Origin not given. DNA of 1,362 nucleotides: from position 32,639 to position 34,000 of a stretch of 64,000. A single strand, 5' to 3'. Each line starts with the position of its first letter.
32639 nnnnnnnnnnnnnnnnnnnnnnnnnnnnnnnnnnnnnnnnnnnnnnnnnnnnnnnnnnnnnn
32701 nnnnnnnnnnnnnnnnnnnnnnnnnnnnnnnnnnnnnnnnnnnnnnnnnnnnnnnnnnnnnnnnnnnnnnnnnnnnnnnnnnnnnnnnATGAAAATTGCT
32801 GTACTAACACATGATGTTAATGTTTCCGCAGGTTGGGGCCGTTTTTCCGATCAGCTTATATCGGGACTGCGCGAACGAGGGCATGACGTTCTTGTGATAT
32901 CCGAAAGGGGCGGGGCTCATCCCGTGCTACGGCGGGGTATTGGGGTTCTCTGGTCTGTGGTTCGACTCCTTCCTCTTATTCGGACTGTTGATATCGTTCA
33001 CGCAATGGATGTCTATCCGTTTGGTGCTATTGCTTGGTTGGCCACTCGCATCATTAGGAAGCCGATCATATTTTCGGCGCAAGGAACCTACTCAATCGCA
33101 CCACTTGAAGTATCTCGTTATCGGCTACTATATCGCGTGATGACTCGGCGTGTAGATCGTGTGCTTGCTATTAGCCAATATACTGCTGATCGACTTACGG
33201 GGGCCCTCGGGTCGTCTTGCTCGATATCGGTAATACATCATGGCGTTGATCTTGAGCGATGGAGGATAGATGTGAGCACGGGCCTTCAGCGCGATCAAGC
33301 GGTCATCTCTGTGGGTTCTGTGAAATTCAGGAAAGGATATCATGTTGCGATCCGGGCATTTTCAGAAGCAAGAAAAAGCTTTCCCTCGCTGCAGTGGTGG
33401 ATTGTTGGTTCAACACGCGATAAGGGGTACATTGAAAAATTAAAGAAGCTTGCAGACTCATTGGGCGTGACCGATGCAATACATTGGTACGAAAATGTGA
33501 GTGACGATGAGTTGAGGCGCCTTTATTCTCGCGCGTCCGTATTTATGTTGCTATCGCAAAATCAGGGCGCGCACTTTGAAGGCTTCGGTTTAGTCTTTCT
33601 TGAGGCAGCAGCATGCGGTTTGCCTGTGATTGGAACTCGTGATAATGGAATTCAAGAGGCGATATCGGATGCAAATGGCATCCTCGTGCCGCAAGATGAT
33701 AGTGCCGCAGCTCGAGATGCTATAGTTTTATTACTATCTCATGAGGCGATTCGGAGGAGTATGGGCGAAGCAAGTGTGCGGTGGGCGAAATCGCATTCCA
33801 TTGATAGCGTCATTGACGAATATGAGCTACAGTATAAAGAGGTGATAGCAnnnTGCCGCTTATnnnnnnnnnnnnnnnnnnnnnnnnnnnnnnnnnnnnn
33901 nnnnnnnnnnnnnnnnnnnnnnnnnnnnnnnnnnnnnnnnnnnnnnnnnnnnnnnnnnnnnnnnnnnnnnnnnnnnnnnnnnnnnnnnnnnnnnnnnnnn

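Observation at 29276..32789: Tandem paralogous polytopic membrane proteins of unknown family (candidate GT-C glycosyltransferases)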

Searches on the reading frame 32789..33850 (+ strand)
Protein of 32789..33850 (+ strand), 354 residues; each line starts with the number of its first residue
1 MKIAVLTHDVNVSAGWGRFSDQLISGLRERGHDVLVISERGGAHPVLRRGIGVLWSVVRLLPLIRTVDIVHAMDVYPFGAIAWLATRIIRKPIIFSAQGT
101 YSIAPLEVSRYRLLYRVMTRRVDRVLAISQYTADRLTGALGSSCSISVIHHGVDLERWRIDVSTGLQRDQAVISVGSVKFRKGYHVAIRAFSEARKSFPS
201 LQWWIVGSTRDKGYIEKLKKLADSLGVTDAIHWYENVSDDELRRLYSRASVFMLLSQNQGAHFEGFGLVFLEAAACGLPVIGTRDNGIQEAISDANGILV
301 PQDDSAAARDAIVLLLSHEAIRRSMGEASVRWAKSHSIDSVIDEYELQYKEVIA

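Call 8: search_protein_families(library=pfam, proteins=[window:32789-33850:+], max_evalue=0.001)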
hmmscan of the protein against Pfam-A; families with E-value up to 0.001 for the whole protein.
window:32789-33850:+ (354 aa): 7 families
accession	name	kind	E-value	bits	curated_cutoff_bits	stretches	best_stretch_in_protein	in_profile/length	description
PF00534.26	Glycos_transf_1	-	3.5e-34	118.2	26.4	1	164-329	9-169/172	Glycosyl transferases group 1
PF13692.12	Glyco_trans_1_4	-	5.3e-27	95.3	27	1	171-317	3-141/142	Glycosyl transferases group 1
PF13439.12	Glyco_transf_4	-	2.5e-19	70.4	28.5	1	17-157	5-170/170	Glycosyltransferase Family 4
PF20706.3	GT4-conflict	-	1.6e-11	44.3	26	1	119-314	144-335/385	Family 4 Glycosyltransferase in conflict systems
PF13579.12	Glyco_trans_4_4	-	7.5e-11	43.1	29.7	1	15-141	2-146/158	Glycosyl transferase 4-like domain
PF13524.12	Glyco_trans_1_2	-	1.5e-09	38.4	25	1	199-344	13-141/144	Glycosyl transferase-like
PF13477.12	Glyco_trans_4_2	-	0.00046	20.8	23.4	0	62-128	68-138/139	Glycosyl transferase 4-like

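Call 48: search_protein_families(library=ncbifam, proteins=[window:32789-33850:+], max_evalue=0.001)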
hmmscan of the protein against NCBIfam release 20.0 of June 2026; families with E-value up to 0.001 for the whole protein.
window:32789-33850:+ (354 aa): 33 families (the best 25 are shown)
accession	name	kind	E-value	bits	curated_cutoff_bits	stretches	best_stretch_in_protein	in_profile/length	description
TIGR03449.1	mycothiol_MshA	equivalog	1.3e-25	90.1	462.5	1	124-353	167-404/406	D-inositol-3-phosphate glycosyltransferase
TIGR03999.1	thiol_BshA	equivalog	9.5e-24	84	273.7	1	65-353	83-374/375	N-acetyl-alpha-D-glucosaminyl L-malate synthase BshA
NF041876.1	EPS_EpsE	equivalog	9.1e-22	77.8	400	1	137-329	177-372/389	exopolysaccharide biosynthesis GT4 family glycosyltransferase EpsE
TIGR04047.1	MSMEG_0565_glyc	hypoth_equivalog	2.5e-20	72.9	259.85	1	114-340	131-362/373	MSMEG_0565 family glycosyltransferase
TIGR03088.1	stp2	hypoth_equivalog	7e-19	68.1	409.05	1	59-352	72-373/374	TIGR03088 family PEP-CTERM/XrtA system glycosyltransferase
TIGR04005.1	wcaL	equivalog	7.5e-19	67.9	537.6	1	109-312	162-364/406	colanic acid biosynthesis glycosyltransferase WcaL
NF038255.1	exopoly_VpsD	equivalog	3.7e-16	58.9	300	1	114-353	149-380/381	VpsD family glycosyltransferase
NF041010.1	glycosy_Agl16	equivalog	1e-15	57.5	575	1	112-350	124-349/352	glycosylation protein Agl16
TIGR02149.1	glgA_Coryne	subfamily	4.1e-15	55.8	302.4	1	119-352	142-390/391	glycogen synthase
NF038229.1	Glyco4_Geo_Pelo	equivalog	8.5e-15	54.6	400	1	68-351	57-335/338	GPMC system family 4 glycosyltransferase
NF047881.1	glyco_SdgB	exception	9.5e-15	54.2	800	1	102-346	252-490/496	serine-aspartate repeat adhesin O-glycosyltransferase SdgB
NF053787.1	GlcN_PG_synth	equivalog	3e-14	52.7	480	1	262-353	270-360/361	N-acetylglucosaminyl phosphatidylglycerol synthase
TIGR04157.1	glyco_rSAM_CFB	subfamily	9.2e-14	51.2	400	1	116-317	164-365/406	TIGR04157 family glycosyltransferase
NF050063.1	ProtGlycPglJ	equivalog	1.3e-11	44.3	500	1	111-336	134-350/363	N-acetylgalactosamine-N,N'-diacetylbacillosaminyl-diphospho-undecaprenol 4-alpha-N-acetylgalactosaminyltransferase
TIGR04063.1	stp3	hypoth_equivalog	4.7e-11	42.2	442.05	1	110-353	143-396/397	TIGR04063 family PEP-CTERM/XrtA system glycosyltransferase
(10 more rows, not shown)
